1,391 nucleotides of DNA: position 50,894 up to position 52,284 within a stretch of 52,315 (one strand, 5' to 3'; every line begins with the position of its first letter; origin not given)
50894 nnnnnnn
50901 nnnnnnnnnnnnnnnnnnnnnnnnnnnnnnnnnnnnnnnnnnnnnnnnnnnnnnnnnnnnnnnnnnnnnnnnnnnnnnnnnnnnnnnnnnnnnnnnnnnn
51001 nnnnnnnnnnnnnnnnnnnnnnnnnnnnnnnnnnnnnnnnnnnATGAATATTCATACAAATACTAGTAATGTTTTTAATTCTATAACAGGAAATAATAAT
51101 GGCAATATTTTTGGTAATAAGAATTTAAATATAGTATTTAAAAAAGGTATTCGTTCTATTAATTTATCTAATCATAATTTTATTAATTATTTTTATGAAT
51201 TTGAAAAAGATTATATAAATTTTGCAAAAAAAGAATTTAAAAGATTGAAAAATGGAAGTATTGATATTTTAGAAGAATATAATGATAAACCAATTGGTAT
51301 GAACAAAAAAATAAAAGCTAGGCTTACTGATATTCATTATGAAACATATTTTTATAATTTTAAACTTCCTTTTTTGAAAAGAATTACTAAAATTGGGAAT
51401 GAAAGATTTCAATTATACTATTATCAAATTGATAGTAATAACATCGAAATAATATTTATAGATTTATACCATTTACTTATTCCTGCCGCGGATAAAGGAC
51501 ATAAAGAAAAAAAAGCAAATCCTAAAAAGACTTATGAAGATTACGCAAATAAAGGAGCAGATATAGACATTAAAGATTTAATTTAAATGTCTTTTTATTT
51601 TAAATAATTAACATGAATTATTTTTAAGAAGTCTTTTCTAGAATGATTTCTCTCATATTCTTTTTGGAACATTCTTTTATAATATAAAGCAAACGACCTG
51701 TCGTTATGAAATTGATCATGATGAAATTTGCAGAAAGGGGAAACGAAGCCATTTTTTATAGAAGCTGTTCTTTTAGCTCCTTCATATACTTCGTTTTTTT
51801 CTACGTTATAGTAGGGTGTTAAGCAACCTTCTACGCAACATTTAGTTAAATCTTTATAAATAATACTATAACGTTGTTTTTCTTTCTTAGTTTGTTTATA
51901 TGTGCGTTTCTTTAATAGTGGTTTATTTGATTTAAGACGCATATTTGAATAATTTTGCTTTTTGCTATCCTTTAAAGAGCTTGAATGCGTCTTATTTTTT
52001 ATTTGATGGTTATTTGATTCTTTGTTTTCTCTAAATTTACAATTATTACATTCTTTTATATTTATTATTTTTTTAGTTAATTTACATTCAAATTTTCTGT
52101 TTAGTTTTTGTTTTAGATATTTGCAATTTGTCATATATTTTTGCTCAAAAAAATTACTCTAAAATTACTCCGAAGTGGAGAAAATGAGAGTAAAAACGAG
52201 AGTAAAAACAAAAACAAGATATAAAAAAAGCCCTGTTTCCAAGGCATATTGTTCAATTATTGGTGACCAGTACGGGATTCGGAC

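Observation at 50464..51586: Panacea-domain (PanA/SocA-like) gene translationally coupled to an unrecognised 180-aa ORF at the prophage end: candidate new toxin-antitoxin or defence pair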

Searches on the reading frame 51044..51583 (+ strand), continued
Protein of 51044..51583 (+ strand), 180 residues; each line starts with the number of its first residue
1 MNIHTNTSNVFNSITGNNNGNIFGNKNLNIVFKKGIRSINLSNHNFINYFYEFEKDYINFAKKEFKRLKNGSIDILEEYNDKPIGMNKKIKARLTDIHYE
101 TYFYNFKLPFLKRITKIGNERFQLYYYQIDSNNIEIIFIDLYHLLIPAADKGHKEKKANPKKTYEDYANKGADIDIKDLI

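Call 51: find_encoding_contigs(protein=P0019, flank=6000, max_places=4)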
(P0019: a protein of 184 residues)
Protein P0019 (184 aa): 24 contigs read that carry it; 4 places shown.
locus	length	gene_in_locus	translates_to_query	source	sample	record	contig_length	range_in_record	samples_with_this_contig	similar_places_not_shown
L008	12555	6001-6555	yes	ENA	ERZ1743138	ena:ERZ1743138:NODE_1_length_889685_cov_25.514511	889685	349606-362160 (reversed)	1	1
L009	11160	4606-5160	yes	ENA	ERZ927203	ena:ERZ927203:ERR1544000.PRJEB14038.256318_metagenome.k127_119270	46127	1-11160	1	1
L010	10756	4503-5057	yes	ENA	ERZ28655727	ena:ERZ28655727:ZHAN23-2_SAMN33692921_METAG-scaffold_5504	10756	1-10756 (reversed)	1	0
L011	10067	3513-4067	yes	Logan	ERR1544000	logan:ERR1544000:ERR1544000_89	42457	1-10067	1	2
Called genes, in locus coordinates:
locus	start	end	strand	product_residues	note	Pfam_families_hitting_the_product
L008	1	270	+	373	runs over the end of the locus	PF13671:AAA_33 (weak)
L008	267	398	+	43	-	-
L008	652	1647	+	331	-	-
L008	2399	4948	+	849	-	PF00690:Cation_ATPase_N, PF00122:E1-E2_ATPase, PF00702:Hydrolase, PF13246:Cation_ATPase, PF00689:Cation_ATPase_C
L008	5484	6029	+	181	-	PF13274:SocA_Panacea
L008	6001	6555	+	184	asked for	-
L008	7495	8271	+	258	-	PF08659:KR, PF00106:adh_short, PF01370:Epimerase (weak), PF13561:adh_short_C2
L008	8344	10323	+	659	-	PF22745:Nlig-Ia, PF01653:DNA_ligase_aden, PF03120:OB_DNA_ligase, PF03119:DNA_ligase_ZBD, PF12826:HHH_2, PF14520:HHH_5, PF00533:BRCT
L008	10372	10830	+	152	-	-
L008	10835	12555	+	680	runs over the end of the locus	PF00990:GGDEF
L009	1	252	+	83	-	?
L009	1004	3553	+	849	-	PF00690:Cation_ATPase_N, PF00122:E1-E2_ATPase, PF00702:Hydrolase, PF13246:Cation_ATPase, PF00689:Cation_ATPase_C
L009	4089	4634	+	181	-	PF13274:SocA_Panacea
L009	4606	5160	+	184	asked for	-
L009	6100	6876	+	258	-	PF08659:KR, PF00106:adh_short, PF01370:Epimerase (weak), PF13561:adh_short_C2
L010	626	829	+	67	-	-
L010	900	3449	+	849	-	PF00690:Cation_ATPase_N, PF00122:E1-E2_ATPase, PF00702:Hydrolase, PF13246:Cation_ATPase, PF00689:Cation_ATPase_C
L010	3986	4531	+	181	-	PF13274:SocA_Panacea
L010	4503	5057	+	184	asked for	-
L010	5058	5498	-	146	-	-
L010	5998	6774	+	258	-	PF08659:KR, PF00106:adh_short, PF01370:Epimerase (weak), PF13561:adh_short_C2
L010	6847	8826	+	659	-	PF22745:Nlig-Ia, PF01653:DNA_ligase_aden, PF03120:OB_DNA_ligase, PF03119:DNA_ligase_ZBD, PF12826:HHH_2, PF14520:HHH_5, PF00533:BRCT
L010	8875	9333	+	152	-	-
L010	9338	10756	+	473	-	?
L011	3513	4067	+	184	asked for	-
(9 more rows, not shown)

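Call 52: find_encoding_contigs(protein=P0011, flank=6000, max_places=3)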
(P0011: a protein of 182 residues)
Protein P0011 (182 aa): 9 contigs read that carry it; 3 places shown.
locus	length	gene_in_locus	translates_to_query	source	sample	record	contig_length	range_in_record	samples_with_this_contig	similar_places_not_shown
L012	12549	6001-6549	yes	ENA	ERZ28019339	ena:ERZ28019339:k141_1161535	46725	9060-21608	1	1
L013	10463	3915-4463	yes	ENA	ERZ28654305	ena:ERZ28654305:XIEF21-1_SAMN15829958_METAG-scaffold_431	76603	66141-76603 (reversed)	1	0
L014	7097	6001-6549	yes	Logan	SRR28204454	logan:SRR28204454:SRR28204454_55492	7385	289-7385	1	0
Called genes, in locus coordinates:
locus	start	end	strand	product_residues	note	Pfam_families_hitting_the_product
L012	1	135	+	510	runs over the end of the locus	PF01943:Polysacc_synt, PF13440:Polysacc_synt_3, PF03023:MurJ (weak)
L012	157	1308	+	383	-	PF12838:Fer4_7, PF13183:Fer4_8 (faint), PF13187:Fer4_9 (weak), PF14697:Fer4_21, PF12797:Fer4_2 (weak), PF12837:Fer4_6 (weak), PF00037:Fer4 (weak), PF04432:FrhB_FdhB_C, +1 more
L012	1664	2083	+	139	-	-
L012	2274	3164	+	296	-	-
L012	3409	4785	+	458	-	PF00078:RVT_1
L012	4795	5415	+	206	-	PF18160:SLATT_5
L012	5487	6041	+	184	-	PF13274:SocA_Panacea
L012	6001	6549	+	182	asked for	-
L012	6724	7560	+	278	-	PF02498:Bro-N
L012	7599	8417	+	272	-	PF02498:Bro-N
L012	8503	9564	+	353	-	-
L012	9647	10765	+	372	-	PF01381:HTH_3, PF12844:HTH_19, PF13560:HTH_31, PF00483:NTP_transferase, PF12804:NTP_transf_3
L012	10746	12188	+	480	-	PF00908:dTDP_sugar_isom, PF02719:Polysacc_synt_2, PF01370:Epimerase, PF04321:RmlD_sub_bind, PF01073:3Beta_HSD, PF07993:NAD_binding_4 (weak), PF16363:GDP_Man_Dehyd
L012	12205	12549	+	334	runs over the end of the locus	PF01073:3Beta_HSD, PF01370:Epimerase, PF02719:Polysacc_synt_2, PF04321:RmlD_sub_bind, PF07993:NAD_binding_4, PF16363:GDP_Man_Dehyd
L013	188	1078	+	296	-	-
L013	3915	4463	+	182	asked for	-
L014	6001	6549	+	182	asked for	-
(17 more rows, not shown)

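Call 54: find_encoding_contigs(protein=P0007, flank=6000, max_places=3)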
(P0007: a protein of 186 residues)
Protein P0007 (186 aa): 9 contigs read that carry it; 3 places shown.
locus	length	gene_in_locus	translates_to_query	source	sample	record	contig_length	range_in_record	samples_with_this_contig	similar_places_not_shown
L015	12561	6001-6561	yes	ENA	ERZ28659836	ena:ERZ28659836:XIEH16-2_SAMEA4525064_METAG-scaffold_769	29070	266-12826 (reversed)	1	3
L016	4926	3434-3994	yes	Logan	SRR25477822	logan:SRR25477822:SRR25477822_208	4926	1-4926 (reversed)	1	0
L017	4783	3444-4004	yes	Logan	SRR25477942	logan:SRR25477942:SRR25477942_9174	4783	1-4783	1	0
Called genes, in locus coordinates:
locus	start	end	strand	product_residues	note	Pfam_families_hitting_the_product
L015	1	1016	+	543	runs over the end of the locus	-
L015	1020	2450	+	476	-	-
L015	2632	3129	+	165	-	-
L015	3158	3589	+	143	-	-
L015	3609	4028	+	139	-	-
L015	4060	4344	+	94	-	-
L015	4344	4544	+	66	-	PF16945:Phage_r1t_holin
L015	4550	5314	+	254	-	PF08230:CW_7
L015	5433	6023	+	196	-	-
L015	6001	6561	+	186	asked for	-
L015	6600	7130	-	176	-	-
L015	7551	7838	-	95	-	PF04221:RelB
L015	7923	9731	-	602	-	PF00009:GTP_EFTU, PF01926:MMR_HSR1 (weak), PF03144:GTP_EFTU_D2, PF22042:EF-G_D2, PF00679:EFG_C, PF21018:BipA_C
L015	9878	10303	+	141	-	-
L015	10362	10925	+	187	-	PF04011:LemA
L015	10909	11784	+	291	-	-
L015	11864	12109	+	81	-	PF00584:SecE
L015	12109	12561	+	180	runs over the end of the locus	PF02357:NusG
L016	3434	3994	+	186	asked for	-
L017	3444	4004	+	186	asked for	-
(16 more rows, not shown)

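Call 55: find_encoding_contigs(protein=P0043, flank=5000, max_places=3)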
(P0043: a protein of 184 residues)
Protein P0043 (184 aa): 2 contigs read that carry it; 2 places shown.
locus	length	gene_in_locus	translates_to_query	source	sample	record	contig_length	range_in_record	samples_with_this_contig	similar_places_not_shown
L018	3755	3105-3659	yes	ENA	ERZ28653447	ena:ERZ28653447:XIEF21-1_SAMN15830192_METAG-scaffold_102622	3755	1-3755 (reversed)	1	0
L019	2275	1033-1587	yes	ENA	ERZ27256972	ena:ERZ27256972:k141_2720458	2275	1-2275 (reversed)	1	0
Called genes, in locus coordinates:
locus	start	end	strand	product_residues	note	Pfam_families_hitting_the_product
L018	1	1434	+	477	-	?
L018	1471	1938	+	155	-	-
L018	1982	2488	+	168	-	-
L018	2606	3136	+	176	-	PF13274:SocA_Panacea (weak)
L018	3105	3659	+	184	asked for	-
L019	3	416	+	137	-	?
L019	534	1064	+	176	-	PF13274:SocA_Panacea (weak)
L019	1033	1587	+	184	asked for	-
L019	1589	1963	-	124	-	PF11969:DcpS_C, PF26217:GDPGP1_N (weak), PF01230:HIT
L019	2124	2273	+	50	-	?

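Call 56: find_encoding_contigs(protein=P0033, flank=5000, max_places=3)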
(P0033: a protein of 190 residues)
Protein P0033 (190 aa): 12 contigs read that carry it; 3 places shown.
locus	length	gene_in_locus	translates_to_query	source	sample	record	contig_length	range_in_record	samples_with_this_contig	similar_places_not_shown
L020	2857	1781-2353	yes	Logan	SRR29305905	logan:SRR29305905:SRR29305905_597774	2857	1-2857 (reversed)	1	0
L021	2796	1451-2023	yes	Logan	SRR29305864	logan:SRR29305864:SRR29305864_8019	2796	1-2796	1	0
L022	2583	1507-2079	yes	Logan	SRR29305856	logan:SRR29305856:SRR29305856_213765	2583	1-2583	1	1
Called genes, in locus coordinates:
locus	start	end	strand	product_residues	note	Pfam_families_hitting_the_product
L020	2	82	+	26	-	?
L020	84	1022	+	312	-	PF01551:Peptidase_M23 (weak)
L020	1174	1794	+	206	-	PF13274:SocA_Panacea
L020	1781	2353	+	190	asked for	-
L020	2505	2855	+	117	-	?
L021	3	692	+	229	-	?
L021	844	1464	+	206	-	PF13274:SocA_Panacea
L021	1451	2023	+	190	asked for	-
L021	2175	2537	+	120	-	PF13560:HTH_31, PF01381:HTH_3, PF07022:Phage_CI_repr (weak), PF12844:HTH_19, PF13443:HTH_26 (weak)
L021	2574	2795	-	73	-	?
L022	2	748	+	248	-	?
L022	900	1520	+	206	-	PF13274:SocA_Panacea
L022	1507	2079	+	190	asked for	-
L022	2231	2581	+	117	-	?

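Call 58: find_homologous_proteins(query=A3, max_evalue=0.01)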
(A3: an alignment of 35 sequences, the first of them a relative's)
Query A3 (35 sequences) (180 aa, profile of the alignment): 10 proteins with E <= 0.01 among 2658 candidates.
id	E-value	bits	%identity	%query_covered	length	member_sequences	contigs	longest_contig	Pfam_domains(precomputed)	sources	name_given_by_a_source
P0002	1.4e-53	200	89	100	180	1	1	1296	-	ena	-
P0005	4.6e-53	198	56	95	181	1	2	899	-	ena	-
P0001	5.0e-53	198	100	100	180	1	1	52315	-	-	-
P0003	5.5e-52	194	82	100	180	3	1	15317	-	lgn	-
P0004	1.5e-45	173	67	77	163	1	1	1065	-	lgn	-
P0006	5.1e-32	129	74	69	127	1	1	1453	-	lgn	-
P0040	1.7e-31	128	29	65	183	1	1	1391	-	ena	-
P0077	8.6e-29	119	25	81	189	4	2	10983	-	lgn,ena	-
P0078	9.6e-24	102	50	32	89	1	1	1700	-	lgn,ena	-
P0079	6.6e-20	90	37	13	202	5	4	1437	-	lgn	-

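Call 64: search_protein_families(library=ncbifam, alignment_id=A3, max_evalue=10)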
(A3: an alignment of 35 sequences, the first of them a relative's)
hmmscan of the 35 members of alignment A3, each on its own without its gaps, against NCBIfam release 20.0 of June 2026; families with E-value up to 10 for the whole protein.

A. member 1, P0001 (180 aa): 0 families

B. families by the number of members that match (of 35 scanned): 20 families
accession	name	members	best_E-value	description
NF040477.1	chlor_oxi_RclA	1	0.012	reactive chlorine resistance oxidoreductase RclA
NF033104.0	blaOXA-46_like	1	0.014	OXA-46 family oxacillin-hydrolyzing class D beta-lactamase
NF000267.2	blaOXA-2_like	1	0.021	OXA-2 family class D beta-lactamase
NF041438.1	SepM_fam_S16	1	0.029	SepM family pheromone-processing serine protease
NF040805.1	blaOXA-732_like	1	0.032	OXA-732 family class D beta-lactamase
NF006291.0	PRK08474.1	1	0.048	F0F1 ATP synthase subunit delta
NF004841.0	PRK06193.1-1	1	0.052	hypothetical protein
NF005079.0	PRK06508.1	1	0.06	acyl carrier protein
NF005672.0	PRK07454.1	1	0.068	SDR family oxidoreductase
NF004437.0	PRK05773.1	1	0.079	3,4-dihydroxy-2-butanone 4-phosphate synthase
TIGR03285.1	methan_mark_14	1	0.096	methanogenesis marker 14 protein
NF009463.0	PRK12823.1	1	0.1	1,6-dihydroxycyclohexa-2,4-diene-1-carboxylate dehydrogenase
NF009466.0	PRK12826.1-2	1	0.14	3-oxoacyl-ACP reductase FabG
NF007133.0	PRK09579.1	1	0.14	multidrug efflux RND transporter permease subunit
NF040811.1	BenD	1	0.16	benzoate diol dehydrogenase BenD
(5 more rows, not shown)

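Call 73: search_protein_families(library=pfam, proteins=[L015:5433-6020:+, L010:5061-5498:-], max_evalue=0.01)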
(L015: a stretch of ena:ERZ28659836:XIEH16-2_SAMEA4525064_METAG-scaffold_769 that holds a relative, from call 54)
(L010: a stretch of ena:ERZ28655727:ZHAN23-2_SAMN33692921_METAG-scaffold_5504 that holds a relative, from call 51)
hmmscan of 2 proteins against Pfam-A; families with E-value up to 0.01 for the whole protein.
L015:5433-6020:+ (196 aa): 1 family
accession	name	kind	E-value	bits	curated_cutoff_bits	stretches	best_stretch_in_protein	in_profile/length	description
PF13274.11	SocA_Panacea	-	1.8e-05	26.1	25.7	1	97-169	20-113/113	Antitoxin SocA-like, Panacea domain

L010:5061-5498:- (146 aa): 0 families

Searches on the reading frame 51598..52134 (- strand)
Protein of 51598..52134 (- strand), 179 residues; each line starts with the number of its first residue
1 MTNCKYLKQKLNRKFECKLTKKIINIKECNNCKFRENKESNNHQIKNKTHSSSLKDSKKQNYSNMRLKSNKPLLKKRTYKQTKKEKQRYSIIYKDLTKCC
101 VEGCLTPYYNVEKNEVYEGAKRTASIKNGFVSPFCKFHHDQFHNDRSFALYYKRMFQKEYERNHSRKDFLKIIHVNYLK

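Call 6: search_protein_families(library=pfam, proteins=[window:51598-52134:-], max_evalue=1)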
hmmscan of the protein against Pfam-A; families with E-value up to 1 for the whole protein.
window:51598-52134:- (179 aa): 1 family
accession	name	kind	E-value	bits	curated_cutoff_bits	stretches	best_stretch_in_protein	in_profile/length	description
PF06147.18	DUF968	-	0.03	14.8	27.8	1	14-147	19-147/171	Protein of unknown function (DUF968)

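Call 7: search_protein_families(library=padloc, proteins=[window:51598-52134:-], max_evalue=1)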
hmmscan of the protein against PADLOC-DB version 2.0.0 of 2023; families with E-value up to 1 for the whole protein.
window:51598-52134:- (179 aa): 0 families

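Call 8: search_protein_families(library=phrogs, proteins=[window:51598-52134:-], max_evalue=1)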
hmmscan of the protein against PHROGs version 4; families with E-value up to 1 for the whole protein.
window:51598-52134:- (179 aa): 5 families
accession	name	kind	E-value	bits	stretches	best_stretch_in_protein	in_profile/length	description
phrog_7566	-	unknown function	2.6e-12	47.8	1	89-178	5-96/96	-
phrog_22514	-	DNA, RNA and nucleotide metabolism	0.0021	19.2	1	44-162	19-128/187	HNH endonuclease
phrog_1588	-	unknown function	0.031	15.1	1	69-160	12-99/132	-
phrog_23141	-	unknown function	0.11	13.5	1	128-146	25-43/71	-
phrog_28888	-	unknown function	0.42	11.8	1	85-135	8-59/80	-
